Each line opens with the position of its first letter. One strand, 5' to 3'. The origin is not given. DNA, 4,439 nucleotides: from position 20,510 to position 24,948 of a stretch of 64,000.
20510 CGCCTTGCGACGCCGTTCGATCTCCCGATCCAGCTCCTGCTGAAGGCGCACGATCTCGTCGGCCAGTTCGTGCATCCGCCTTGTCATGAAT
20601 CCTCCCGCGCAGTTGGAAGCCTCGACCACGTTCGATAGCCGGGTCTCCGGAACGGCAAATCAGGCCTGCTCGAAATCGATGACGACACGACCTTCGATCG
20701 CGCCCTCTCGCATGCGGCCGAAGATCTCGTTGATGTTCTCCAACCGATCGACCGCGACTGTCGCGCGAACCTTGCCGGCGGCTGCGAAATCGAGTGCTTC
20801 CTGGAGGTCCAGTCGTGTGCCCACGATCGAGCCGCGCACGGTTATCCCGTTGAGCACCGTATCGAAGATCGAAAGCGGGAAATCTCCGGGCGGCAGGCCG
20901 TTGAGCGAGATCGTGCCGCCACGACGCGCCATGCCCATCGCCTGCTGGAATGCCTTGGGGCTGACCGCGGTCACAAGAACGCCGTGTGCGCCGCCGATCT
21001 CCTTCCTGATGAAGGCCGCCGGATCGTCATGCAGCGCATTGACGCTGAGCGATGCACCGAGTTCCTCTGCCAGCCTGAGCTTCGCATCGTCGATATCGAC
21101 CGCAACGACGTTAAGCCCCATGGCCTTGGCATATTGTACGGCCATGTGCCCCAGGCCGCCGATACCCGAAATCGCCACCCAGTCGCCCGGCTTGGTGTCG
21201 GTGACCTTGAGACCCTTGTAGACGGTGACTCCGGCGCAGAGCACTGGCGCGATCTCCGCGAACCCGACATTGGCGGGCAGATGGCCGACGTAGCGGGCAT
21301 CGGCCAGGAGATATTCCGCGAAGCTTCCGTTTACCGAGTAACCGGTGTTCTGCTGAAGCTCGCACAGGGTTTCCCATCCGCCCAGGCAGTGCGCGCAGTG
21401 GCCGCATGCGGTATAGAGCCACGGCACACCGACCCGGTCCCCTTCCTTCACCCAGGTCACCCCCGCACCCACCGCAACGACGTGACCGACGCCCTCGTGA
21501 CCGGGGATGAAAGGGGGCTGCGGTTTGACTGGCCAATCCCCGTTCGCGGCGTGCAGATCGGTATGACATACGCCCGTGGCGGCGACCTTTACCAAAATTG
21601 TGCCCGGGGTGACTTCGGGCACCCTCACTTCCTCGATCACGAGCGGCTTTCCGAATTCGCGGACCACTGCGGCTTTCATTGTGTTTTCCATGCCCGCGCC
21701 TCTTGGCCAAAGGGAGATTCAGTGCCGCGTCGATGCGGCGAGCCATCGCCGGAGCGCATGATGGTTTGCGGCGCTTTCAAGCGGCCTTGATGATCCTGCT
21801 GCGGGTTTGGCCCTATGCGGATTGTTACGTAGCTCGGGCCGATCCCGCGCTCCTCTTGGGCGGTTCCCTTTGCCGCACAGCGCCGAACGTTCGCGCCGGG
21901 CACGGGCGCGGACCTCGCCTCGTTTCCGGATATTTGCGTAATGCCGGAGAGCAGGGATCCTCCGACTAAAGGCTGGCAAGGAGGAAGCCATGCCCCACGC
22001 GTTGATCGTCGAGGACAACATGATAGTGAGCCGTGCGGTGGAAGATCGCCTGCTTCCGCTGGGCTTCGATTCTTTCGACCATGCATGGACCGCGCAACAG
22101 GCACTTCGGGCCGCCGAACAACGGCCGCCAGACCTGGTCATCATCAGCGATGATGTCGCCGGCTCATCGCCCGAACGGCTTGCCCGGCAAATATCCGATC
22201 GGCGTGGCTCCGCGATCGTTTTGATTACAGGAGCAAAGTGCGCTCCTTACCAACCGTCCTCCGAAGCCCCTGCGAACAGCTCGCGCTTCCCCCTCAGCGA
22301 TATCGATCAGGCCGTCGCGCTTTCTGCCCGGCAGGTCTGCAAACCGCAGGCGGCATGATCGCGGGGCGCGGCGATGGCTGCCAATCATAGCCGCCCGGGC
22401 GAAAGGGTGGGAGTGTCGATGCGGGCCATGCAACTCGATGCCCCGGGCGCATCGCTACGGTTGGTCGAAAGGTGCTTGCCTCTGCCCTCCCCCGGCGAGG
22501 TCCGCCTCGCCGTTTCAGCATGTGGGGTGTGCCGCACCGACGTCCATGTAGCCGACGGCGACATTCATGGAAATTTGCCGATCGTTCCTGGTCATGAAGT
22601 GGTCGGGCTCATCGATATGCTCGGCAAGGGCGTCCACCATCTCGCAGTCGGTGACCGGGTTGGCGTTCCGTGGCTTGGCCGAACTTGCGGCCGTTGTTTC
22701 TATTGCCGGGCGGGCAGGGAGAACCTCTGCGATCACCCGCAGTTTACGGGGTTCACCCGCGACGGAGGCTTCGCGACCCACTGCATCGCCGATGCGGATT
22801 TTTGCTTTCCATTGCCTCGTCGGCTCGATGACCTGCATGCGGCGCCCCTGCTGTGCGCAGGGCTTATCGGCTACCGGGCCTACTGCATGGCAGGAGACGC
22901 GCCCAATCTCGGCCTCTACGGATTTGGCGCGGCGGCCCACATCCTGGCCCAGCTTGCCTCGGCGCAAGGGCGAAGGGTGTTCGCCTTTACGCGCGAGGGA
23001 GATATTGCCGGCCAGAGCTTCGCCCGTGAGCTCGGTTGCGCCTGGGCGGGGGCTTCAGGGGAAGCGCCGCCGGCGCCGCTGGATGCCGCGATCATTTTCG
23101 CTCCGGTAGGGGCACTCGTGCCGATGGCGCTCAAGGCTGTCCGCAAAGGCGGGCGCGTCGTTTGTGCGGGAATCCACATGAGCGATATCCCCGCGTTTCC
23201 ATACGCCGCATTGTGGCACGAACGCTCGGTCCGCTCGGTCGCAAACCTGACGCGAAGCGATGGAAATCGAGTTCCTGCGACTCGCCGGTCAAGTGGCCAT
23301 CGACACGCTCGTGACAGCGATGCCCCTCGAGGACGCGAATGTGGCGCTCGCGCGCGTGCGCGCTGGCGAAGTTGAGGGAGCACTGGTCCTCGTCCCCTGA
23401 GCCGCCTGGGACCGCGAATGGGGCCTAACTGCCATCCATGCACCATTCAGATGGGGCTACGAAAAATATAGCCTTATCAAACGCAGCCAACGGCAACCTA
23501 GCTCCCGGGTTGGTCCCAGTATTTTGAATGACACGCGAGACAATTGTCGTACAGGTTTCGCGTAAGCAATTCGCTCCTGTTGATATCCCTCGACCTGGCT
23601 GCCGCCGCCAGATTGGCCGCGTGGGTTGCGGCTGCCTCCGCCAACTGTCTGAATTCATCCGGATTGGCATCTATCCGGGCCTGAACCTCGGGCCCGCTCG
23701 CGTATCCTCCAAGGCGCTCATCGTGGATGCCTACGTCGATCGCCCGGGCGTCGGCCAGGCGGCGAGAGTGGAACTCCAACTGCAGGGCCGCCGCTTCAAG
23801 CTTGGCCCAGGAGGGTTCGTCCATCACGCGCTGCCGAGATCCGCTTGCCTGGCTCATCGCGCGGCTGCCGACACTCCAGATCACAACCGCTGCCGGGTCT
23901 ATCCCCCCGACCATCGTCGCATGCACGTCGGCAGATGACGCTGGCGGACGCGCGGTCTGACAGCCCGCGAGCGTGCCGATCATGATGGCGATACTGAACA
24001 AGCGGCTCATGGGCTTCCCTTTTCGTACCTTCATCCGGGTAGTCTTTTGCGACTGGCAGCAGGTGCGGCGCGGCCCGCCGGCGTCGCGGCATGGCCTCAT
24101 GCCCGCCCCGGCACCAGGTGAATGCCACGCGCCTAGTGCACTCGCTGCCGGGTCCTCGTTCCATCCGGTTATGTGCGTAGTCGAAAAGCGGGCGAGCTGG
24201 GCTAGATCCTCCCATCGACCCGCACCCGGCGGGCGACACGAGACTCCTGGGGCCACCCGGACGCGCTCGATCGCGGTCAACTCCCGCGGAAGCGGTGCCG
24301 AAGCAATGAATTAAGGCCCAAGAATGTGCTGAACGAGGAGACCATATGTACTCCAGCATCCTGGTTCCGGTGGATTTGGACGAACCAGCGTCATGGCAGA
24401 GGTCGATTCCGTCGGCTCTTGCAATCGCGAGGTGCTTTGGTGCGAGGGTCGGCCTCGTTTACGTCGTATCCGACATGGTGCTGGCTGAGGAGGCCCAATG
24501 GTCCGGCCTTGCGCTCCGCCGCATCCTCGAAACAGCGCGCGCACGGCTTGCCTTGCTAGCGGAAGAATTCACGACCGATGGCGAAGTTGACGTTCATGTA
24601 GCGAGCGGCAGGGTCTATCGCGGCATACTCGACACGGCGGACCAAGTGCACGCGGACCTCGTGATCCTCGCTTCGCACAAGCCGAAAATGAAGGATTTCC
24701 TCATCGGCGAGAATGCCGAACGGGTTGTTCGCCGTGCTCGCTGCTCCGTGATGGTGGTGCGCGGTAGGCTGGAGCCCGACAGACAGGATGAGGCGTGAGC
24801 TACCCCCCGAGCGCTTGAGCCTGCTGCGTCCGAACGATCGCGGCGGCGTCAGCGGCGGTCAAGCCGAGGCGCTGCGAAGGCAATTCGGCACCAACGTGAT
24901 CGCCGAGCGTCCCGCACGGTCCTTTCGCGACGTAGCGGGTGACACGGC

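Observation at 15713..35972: Twelve copies of an 18-bp non-palindromic box (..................), all intergenic, all on the + strand, confined to the stress block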

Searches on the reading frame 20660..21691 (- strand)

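Call 6: search_protein_families(library=pfam, proteins=[window:20660-21691:-], max_evalue=0.001)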
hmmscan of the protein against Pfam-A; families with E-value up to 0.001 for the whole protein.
window:20660-21691:- (343 aa): 3 families
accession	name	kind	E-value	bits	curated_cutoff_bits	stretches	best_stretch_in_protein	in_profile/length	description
PF08240.17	ADH_N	-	3.9e-30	104.6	23.5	1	29-139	2-103/104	Alcohol dehydrogenase GroES-like domain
PF00107.32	ADH_zinc_N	-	1.3e-29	103.2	31.8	1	179-304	1-128/129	Zinc-binding dehydrogenase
PF01262.27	AlaDh_PNT_C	-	0.00033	20.6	23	1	163-244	23-102/214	Alanine dehydrogenase/PNT, C-terminal domain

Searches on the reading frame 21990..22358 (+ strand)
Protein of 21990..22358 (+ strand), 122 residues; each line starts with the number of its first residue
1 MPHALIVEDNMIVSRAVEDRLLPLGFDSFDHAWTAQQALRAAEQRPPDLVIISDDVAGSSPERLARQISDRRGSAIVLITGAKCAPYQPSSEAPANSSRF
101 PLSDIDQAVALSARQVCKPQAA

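Call 6: search_protein_families(library=pfam, proteins=[window:21990-22358:+], max_evalue=0.001)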
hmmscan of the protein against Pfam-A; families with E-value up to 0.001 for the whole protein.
window:21990-22358:+ (122 aa): 1 family
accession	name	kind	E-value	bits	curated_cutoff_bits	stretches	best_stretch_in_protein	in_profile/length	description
PF00072.30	Response_reg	-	0.00041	20.9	30.2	1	5-83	2-80/111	Response regulator receiver domain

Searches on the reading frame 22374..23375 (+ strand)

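Call 6: search_protein_families(library=pfam, proteins=[window:22374-23375:+], max_evalue=0.001)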
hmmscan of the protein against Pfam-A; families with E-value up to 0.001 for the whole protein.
window:22374-23375:+ (333 aa): 2 families
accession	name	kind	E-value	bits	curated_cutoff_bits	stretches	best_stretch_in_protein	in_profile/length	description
PF08240.17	ADH_N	-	2.1e-29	102.2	23.5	1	40-148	2-103/104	Alcohol dehydrogenase GroES-like domain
PF00107.32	ADH_zinc_N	-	6.7e-05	23.3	31.8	1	189-291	4-114/129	Zinc-binding dehydrogenase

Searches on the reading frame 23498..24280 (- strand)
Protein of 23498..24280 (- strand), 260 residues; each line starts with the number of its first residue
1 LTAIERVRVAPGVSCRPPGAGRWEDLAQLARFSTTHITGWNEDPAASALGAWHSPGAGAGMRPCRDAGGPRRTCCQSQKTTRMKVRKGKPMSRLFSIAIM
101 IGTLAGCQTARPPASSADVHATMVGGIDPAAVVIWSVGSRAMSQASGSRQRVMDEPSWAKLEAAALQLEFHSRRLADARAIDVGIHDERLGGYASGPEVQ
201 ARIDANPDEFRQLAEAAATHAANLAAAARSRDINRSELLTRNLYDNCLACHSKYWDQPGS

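Call 7: search_protein_families(library=pfam, proteins=[window:23498-24280:-], max_evalue=0.001)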
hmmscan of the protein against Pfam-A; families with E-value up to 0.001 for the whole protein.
window:23498-24280:- (260 aa): 1 family
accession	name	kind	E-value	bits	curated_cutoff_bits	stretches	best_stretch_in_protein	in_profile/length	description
PF01322.25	Cytochrom_C_2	-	1.2e-06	29.9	26.5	1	197-254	63-120/121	Cytochrome C'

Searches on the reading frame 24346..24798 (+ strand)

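Call 7: search_protein_families(library=pfam, proteins=[window:24346-24798:+], max_evalue=0.001)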
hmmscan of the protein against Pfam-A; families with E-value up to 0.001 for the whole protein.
window:24346-24798:+ (150 aa): 1 family
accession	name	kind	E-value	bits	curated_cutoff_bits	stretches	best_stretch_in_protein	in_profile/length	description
PF00582.32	Usp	-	5e-23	82.7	24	1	1-139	1-141/141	Universal stress protein family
